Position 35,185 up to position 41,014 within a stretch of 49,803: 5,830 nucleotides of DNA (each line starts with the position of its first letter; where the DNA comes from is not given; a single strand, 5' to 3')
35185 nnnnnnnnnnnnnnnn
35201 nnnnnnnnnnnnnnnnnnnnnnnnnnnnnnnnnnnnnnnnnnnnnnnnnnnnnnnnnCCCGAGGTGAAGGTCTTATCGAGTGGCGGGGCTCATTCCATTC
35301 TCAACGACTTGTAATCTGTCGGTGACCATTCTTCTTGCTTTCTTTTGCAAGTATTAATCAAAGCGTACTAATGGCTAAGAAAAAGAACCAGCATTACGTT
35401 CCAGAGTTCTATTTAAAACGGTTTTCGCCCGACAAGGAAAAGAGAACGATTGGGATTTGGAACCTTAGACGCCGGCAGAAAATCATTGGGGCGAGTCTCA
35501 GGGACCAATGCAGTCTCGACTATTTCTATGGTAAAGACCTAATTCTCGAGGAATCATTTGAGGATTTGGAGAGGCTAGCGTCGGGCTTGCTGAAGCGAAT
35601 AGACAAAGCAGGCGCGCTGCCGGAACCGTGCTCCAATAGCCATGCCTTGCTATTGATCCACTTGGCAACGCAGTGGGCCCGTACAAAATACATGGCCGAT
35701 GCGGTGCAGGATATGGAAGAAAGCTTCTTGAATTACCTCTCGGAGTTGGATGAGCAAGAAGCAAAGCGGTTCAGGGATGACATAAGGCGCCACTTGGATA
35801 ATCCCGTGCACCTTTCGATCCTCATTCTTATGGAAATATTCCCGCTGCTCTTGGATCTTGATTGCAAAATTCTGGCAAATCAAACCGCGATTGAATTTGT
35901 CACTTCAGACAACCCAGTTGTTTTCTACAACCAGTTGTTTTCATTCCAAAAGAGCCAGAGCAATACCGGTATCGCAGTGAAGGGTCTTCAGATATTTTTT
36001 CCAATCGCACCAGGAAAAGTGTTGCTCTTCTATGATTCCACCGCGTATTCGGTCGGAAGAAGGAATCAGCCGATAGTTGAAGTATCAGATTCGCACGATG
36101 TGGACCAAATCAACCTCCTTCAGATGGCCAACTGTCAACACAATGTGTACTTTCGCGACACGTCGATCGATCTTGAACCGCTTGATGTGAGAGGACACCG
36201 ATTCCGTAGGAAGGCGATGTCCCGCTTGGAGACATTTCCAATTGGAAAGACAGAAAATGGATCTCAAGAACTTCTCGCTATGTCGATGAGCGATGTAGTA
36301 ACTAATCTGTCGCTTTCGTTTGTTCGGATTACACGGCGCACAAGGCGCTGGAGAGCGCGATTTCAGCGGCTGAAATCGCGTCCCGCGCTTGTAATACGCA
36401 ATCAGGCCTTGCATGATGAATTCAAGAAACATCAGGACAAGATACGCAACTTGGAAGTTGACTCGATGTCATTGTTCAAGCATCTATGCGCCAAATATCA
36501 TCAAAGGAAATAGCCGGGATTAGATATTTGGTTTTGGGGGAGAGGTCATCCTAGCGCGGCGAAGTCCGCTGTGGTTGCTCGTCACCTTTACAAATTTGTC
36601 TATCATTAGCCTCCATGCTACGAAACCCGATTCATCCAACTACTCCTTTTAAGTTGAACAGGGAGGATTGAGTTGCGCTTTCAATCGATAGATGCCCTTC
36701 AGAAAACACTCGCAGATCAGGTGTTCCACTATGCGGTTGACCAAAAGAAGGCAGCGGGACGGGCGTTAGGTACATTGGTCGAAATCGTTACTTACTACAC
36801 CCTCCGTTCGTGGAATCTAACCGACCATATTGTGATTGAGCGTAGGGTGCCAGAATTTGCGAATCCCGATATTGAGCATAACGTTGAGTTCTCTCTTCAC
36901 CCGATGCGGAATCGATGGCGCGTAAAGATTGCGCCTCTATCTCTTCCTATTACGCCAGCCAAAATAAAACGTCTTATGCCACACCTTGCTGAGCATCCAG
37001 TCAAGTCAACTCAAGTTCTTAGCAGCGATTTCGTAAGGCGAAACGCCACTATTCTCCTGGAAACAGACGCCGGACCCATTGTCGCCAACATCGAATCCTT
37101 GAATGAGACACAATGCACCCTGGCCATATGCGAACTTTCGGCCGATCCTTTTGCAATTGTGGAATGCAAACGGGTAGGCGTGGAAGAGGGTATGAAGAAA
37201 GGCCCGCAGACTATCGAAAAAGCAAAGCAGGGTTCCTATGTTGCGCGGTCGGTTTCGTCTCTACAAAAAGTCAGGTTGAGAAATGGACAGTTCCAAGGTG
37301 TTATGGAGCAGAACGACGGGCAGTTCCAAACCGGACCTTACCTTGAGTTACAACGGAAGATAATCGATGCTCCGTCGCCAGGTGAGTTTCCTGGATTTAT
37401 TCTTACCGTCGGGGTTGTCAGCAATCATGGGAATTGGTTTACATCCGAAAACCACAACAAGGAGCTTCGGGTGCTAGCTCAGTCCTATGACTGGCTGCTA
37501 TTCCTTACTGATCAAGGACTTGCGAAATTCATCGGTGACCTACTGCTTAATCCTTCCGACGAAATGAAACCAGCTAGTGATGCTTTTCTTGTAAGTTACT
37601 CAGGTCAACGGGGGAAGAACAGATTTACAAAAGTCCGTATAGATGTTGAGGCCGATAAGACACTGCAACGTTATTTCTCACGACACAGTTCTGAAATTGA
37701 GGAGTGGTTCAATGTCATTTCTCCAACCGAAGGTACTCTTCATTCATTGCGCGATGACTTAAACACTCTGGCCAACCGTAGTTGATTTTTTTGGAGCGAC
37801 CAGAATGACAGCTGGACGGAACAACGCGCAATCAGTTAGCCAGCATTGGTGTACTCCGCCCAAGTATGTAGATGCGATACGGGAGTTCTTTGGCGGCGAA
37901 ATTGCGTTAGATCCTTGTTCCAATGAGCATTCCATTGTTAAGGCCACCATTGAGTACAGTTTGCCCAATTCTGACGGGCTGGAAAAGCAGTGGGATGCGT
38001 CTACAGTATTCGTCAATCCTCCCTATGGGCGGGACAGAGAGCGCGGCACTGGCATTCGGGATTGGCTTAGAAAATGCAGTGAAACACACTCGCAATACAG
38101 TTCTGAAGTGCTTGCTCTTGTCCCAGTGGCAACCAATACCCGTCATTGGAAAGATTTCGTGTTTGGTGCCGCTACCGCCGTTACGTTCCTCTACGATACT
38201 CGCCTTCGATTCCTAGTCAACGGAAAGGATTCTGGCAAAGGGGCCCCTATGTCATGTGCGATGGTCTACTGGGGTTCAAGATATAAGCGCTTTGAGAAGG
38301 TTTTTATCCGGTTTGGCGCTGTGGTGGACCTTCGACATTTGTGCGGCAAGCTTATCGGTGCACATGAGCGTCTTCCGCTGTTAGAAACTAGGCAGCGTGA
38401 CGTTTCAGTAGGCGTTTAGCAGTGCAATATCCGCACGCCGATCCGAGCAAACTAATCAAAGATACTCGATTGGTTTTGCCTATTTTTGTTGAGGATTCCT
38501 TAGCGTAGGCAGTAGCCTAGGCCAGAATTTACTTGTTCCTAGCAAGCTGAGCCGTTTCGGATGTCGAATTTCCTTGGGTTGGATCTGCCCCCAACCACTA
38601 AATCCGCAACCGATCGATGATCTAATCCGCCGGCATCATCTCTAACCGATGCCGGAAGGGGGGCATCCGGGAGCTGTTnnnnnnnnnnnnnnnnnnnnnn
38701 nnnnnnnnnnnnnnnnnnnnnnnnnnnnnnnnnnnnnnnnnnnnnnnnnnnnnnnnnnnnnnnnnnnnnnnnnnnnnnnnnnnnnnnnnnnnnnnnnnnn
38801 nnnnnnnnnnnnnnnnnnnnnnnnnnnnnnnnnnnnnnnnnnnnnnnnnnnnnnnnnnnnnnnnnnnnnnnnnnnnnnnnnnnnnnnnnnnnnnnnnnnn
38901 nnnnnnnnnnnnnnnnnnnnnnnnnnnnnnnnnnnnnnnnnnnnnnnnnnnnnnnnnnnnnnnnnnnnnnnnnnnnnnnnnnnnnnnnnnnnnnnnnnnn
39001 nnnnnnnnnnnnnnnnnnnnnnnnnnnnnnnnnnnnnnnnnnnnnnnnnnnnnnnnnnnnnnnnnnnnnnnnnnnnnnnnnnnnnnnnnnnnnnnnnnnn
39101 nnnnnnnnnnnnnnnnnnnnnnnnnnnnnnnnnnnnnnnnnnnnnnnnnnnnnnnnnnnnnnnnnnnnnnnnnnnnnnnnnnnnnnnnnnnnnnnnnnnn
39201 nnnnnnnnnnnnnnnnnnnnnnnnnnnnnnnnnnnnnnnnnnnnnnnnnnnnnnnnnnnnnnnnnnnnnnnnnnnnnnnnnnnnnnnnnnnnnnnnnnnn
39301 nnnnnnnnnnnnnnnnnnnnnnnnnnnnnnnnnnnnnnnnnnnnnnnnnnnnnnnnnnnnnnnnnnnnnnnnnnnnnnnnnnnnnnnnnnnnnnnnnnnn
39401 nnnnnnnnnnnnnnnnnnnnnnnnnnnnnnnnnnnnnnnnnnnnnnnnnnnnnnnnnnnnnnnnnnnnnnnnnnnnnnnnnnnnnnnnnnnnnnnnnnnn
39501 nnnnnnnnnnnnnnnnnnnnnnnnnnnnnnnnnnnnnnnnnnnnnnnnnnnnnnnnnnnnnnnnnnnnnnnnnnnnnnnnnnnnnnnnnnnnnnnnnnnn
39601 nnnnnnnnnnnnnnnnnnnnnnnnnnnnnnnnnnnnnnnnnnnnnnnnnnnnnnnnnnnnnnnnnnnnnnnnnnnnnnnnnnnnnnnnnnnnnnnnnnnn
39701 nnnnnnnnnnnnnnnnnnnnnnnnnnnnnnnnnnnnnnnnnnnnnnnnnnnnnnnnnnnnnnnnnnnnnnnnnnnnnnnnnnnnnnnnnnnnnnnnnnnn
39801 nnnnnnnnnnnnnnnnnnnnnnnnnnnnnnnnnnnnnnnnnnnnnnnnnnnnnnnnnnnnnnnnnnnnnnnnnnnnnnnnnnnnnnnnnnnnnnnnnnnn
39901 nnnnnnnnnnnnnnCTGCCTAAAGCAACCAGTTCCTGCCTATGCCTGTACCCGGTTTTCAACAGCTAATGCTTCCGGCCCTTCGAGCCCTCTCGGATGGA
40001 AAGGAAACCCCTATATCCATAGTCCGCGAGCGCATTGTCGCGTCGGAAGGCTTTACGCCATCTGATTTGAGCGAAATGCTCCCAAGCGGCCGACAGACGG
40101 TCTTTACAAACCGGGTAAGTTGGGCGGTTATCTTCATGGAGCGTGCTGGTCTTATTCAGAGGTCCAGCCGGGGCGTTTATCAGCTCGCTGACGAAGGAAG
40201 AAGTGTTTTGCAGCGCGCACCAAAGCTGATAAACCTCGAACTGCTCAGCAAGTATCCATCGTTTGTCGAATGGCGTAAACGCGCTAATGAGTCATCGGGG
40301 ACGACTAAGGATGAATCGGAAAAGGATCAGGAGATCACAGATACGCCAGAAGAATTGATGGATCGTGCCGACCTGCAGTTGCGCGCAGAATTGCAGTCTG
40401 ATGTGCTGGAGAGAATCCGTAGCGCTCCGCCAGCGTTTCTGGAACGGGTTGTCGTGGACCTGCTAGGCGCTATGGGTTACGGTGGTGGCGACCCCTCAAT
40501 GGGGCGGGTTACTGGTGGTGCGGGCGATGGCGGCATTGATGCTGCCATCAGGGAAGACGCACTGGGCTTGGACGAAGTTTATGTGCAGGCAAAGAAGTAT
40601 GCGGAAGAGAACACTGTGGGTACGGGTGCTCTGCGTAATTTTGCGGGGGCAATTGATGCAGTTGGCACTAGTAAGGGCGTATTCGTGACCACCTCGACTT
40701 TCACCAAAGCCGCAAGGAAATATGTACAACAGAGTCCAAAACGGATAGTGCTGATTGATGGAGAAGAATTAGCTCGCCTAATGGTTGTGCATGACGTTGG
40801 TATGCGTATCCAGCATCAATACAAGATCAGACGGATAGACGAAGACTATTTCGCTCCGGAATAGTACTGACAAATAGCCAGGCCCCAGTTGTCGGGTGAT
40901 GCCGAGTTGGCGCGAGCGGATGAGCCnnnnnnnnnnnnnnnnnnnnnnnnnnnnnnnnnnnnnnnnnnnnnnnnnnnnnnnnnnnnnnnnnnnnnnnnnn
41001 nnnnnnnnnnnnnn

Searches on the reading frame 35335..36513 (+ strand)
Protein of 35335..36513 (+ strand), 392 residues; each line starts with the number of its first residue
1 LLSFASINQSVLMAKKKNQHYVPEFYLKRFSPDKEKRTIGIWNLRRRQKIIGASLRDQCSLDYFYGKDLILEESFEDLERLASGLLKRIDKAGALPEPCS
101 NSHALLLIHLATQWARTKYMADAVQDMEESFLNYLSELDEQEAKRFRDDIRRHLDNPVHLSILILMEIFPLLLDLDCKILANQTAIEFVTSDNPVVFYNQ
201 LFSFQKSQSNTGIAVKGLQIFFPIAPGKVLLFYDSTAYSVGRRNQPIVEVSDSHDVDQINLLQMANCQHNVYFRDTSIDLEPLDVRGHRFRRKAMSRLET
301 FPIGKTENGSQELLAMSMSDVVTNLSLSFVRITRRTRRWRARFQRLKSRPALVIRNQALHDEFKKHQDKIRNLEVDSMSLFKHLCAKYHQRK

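Call 26: search_protein_families(library=pfam, proteins=[window:35335-36513:+], max_evalue=0.001)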
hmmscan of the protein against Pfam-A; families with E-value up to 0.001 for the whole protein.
window:35335-36513:+ (392 aa): 1 family
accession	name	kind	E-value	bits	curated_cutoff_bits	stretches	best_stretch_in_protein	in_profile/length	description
PF14022.11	DUF4238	-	6.2e-39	134.5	27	1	18-276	1-280/281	Protein of unknown function (DUF4238)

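Call 77: search_protein_families(library=padloc, proteins=[window:35335-36513:+], max_evalue=0.00001)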
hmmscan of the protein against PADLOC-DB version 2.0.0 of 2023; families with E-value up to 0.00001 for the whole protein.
window:35335-36513:+ (392 aa): 0 families

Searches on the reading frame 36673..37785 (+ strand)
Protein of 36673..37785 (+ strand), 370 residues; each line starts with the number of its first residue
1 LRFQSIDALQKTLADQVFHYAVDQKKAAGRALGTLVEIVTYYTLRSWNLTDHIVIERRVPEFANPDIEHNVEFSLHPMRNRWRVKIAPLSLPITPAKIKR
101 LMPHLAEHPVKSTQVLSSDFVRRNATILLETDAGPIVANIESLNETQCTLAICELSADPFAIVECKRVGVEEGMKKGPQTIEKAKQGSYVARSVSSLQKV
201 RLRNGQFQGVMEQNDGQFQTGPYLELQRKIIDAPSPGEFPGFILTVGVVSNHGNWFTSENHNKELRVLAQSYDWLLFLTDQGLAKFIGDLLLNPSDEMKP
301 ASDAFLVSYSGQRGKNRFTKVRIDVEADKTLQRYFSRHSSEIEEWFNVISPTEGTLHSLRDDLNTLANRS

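Call 26: search_protein_families(library=pfam, proteins=[window:36673-37785:+], max_evalue=0.001)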
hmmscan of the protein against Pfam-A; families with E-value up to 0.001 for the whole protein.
window:36673-37785:+ (370 aa): 0 families

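Call 77: search_protein_families(library=padloc, proteins=[window:36673-37785:+], max_evalue=0.00001)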
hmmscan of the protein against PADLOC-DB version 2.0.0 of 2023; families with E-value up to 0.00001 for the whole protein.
window:36673-37785:+ (370 aa): 1 family
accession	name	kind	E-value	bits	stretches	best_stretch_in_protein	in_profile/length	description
PDLC03437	REase_II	-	4e-06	24.4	0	136-195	190-250/381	Type II restriction enzyme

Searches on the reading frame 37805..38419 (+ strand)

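Call 26: search_protein_families(library=pfam, proteins=[window:37805-38419:+], max_evalue=0.001)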
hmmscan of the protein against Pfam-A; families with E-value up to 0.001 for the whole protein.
window:37805-38419:+ (204 aa): 1 family
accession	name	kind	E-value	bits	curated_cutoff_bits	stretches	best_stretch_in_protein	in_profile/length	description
PF05869.16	Dam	-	1.4e-14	54.6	28.1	1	8-162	5-149/169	DNA N-6-adenine-methyltransferase (Dam)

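Call 77: search_protein_families(library=padloc, proteins=[window:37805-38419:+], max_evalue=0.00001)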
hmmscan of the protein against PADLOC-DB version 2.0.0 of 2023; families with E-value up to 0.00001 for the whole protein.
window:37805-38419:+ (204 aa): 1 family
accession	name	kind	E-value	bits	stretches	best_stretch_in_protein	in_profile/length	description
PDLC03726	oMTase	-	2.1e-14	51.8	1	10-144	9-130/140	orphan methyltransferase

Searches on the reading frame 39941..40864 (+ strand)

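Call 26: search_protein_families(library=pfam, proteins=[window:39941-40864:+], max_evalue=0.001)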
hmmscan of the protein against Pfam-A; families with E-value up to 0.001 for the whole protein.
window:39941-40864:+ (307 aa): 4 families
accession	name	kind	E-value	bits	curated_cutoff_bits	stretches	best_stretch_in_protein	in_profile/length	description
PF04471.18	Mrr_cat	-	1.7e-31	109.1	21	1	160-281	2-115/115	Restriction endonuclease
PF14338.12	Mrr_N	-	1.1e-26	93.2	29.5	1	6-91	1-86/87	Mrr N-terminal domain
PF22722.2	NA-iREase1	-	3.2e-09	37.2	27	1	193-278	21-105/106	NACHT-associated inactive Restriction Endonuclease 1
PF13156.12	Mrr_cat_2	-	5.3e-06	26.8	22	1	193-280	26-113/127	Restriction endonuclease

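Call 77: search_protein_families(library=padloc, proteins=[window:39941-40864:+], max_evalue=0.00001)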
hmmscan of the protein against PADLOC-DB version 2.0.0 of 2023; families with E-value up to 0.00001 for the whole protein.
window:39941-40864:+ (307 aa): 6 families
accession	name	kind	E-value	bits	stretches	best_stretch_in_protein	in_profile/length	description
PDLC03657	mREase_IV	-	1.7e-79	265.4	1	1-307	1-317/317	Type IV methyl-directed restriction enzyme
PDLC04806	PDC-S02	-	6.1e-20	69.7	1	137-284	160-303/324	-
PDLC04796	PDC-S02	-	2.7e-19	67.4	1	122-305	204-380/390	-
PDLC04819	PDC-S02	-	3.5e-17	60.7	1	117-289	151-314/334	-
PDLC04815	PDC-S02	-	2e-10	38.5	1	120-280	163-317/346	-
PDLC03663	mREase_IV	-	7.8e-10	36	1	167-284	417-526/544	Type IV methyl-directed restriction enzyme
